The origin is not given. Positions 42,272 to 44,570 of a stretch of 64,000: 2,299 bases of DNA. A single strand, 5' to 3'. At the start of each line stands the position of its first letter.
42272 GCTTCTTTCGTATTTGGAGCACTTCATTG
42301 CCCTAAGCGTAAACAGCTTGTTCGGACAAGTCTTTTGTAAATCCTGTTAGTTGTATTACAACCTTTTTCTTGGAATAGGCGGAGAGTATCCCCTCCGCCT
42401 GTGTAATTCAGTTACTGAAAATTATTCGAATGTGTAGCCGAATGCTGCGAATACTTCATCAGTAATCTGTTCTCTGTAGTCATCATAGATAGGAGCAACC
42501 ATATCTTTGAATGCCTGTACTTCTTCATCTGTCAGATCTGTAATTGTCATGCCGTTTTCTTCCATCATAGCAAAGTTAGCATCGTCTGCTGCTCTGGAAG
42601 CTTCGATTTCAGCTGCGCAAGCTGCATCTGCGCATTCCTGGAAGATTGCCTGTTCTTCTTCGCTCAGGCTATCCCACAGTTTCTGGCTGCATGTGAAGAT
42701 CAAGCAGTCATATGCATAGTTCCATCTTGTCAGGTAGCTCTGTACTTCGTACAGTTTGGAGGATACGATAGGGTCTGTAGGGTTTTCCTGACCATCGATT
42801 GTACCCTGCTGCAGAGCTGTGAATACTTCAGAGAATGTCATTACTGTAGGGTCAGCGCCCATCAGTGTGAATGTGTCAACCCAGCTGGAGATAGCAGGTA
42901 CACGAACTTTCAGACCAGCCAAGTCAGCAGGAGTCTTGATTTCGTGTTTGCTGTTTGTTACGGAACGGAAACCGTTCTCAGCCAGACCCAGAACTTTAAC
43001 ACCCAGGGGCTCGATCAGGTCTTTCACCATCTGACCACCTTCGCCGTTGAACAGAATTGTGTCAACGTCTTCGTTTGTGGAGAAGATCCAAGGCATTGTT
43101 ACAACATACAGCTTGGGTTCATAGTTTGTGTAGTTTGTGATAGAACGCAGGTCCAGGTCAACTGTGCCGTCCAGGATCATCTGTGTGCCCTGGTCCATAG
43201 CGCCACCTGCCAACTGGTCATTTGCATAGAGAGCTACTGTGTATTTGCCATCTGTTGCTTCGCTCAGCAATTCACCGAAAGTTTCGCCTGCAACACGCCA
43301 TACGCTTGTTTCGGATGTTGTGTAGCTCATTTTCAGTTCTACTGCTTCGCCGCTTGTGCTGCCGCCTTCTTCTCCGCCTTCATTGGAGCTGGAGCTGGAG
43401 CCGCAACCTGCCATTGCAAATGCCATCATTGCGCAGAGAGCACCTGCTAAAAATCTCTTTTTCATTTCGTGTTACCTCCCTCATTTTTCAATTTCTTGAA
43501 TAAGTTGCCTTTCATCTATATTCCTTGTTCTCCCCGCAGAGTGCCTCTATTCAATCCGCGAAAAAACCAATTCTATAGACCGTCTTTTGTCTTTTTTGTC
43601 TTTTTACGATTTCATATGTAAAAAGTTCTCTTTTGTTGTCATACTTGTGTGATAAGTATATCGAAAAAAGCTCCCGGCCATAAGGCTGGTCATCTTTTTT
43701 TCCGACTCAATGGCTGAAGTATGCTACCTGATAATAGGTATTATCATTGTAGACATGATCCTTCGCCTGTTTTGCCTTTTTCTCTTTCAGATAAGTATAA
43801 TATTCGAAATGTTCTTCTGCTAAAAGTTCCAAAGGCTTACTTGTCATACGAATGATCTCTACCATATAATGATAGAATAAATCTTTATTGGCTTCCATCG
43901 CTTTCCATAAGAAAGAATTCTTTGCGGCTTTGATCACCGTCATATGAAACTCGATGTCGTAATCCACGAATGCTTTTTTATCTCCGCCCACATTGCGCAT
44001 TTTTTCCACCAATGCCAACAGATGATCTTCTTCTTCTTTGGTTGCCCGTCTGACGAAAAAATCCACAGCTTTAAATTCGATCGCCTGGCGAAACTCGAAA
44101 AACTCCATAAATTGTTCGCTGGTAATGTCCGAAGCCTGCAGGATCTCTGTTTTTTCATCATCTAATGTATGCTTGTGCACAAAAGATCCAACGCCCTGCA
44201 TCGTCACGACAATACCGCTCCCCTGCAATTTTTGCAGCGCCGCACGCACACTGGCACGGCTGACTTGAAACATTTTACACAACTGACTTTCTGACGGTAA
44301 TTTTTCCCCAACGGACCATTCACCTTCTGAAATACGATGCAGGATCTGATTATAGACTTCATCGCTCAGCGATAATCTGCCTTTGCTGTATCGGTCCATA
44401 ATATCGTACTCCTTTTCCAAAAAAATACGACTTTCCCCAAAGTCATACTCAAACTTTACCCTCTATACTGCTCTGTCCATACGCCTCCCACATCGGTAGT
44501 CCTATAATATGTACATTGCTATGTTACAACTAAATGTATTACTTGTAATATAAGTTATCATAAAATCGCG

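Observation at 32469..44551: GntR-controlled TRAP transporter / Zn-ADH / E1-E2-E3 lipoamide complex / beta-hydroxyacid dehydrogenase island with no assignable substrate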

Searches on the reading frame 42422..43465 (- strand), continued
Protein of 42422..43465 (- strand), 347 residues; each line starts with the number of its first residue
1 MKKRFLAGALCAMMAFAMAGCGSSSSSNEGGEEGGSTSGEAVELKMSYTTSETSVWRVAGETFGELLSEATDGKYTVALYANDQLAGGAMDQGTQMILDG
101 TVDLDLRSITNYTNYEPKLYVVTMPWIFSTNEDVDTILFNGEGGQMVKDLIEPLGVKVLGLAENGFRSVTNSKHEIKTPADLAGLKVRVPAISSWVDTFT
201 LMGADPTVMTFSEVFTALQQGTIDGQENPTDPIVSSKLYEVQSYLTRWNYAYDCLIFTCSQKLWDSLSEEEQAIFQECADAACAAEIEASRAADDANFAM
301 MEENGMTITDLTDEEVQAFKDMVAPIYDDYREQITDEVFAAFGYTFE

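Call 86: search_solved_structures(query=window:42422-43465:-, max_evalue=1e-42, show_alignments=2)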
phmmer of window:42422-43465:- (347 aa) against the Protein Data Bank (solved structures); distinct sequences matched with E-value up to 1e-42: 4.
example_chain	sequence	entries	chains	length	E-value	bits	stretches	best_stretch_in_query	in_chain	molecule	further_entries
4p8b_A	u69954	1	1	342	1.4e-49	172.4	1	37-339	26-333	TRAP-type transporter, periplasmic component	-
7bbr_A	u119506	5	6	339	1.4e-45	159.3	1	46-337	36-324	Putative TRAP transporter solute receptor DctP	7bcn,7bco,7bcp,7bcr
4pc9_A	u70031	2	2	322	1.4e-43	152.7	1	37-331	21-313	C4-dicarboxylate transport system, substrate-binding protein, putative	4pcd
4p47_A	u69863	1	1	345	1.5e-43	152.6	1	59-337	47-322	TRAP dicarboxylate transporter, DctP subunit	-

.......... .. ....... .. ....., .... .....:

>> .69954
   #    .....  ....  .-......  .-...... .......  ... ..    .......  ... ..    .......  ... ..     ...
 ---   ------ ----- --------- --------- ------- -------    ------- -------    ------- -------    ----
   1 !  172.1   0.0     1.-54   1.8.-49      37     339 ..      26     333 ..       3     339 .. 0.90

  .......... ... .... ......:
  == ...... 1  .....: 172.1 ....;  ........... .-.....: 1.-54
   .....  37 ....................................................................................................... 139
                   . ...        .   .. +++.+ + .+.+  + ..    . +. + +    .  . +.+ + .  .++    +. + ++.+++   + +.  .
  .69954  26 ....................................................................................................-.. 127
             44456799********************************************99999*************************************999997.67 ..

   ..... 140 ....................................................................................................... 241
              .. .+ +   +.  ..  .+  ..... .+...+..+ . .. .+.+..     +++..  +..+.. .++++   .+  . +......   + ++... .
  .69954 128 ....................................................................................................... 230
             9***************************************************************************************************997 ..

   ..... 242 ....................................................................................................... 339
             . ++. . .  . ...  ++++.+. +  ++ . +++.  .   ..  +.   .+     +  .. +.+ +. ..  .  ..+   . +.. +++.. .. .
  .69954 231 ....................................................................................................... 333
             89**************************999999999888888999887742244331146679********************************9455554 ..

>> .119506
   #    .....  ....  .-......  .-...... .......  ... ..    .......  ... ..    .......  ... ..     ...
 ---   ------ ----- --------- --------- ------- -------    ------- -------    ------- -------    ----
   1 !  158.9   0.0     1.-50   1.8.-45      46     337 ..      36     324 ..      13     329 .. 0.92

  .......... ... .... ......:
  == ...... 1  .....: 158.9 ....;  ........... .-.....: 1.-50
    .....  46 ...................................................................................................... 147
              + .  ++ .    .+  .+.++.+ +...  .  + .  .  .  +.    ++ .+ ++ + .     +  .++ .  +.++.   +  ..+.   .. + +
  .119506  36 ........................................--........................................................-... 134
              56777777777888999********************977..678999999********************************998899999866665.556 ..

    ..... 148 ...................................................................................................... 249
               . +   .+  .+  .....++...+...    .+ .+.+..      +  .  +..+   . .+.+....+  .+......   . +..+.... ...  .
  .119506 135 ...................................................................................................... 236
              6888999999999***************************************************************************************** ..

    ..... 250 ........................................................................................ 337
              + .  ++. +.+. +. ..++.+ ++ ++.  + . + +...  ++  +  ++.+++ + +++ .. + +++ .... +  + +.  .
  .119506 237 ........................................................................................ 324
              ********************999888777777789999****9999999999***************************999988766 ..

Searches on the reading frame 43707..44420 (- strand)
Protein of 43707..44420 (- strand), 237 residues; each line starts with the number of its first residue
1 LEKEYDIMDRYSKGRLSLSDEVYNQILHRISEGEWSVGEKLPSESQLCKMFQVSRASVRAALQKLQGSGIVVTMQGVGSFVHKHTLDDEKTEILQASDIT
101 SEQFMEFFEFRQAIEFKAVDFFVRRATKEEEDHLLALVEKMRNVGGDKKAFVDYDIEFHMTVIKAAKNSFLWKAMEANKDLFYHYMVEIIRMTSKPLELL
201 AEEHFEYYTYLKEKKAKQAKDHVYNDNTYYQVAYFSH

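Call 3: search_protein_families(library=pfam, proteins=[window:43707-44420:-])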
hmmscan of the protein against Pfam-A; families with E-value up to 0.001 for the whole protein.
window:43707-44420:- (237 aa): 3 families
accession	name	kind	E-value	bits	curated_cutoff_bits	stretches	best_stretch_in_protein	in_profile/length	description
PF00392.27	GntR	-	3.1e-19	68.8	27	1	18-81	1-64/64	Bacterial regulatory proteins, gntR family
PF07729.17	FCD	-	3.5e-18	66.6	24.3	1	106-222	1-118/125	FCD domain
PF14502.12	HTH_41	-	0.00027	20.7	25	1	37-71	2-36/48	Helix-turn-helix domain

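Call 4: search_protein_families(library=ncbifam, proteins=[window:43707-44420:-])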
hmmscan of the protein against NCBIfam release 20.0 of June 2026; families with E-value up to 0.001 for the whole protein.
window:43707-44420:- (237 aa): 27 families (the best 25 are shown)
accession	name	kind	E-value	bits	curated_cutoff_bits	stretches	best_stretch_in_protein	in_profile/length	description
NF003011.0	PRK03837.1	subfamily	1.4e-25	90.3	260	1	15-223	11-222/241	transcriptional regulator NanR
NF007741.0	PRK10421.1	equivalog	4.7e-24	85.2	311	1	17-225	7-224/262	transcriptional regulator LldR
NF007001.0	PRK09464.1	equivalog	2.8e-21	76.3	330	1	17-187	10-182/254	pyruvate dehydrogenase complex transcriptional repressor PdhR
TIGR02404.1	trehalos_R_Bsub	equivalog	5.7e-19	68.7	211.95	1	21-196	4-186/233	trehalose operon repressor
TIGR02018.2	his_ut_repres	equivalog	1.9e-18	66.7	220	1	21-95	3-77/226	histidine utilization transcriptional repressor HutC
NF007442.0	PRK09990.1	equivalog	3.1e-15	56.3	301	1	14-184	7-182/256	transcriptional regulator GlcC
NF008571.0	PRK11523.1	equivalog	3.1e-15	56.3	396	1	21-176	12-164/258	transcriptional regulator ExuR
NF052282.1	PLP_TF_PdxR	equivalog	5e-14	52.2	320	1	18-95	2-77/448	MocR-like pyridoxine biosynthesis transcription factor PdxR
NF041547.1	GntR_LSA1692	equivalog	3.2e-13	49.8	275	1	20-85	4-69/233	GntR family transcriptional regulator, LSA1692 subfamily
NF008491.0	PRK11402.1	subfamily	3.3e-13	49.7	269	1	8-90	4-84/243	GntR family transcriptional regulator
TIGR02325.1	C_P_lyase_phnF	equivalog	3.9e-13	49.5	156.8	1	21-90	12-81/238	phosphonate metabolism transcriptional regulator PhnF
NF007292.0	PRK09764.1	equivalog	3.8e-12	45.9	281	1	22-144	10-132/240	GntR family transcriptional regulator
NF007588.0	PRK10225.1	equivalog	7.3e-12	45.1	442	1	21-173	13-166/257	Uxu operon transcriptional regulator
TIGR03338.1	phnR_burk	equivalog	1.2e-11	44.6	271.5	1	17-220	11-199/212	phosphonate utilization associated transcriptional regulator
NF003444.0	PRK04984.1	equivalog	4.4e-11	42.8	189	1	26-225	16-210/239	fatty acid metabolism transcriptional regulator FadR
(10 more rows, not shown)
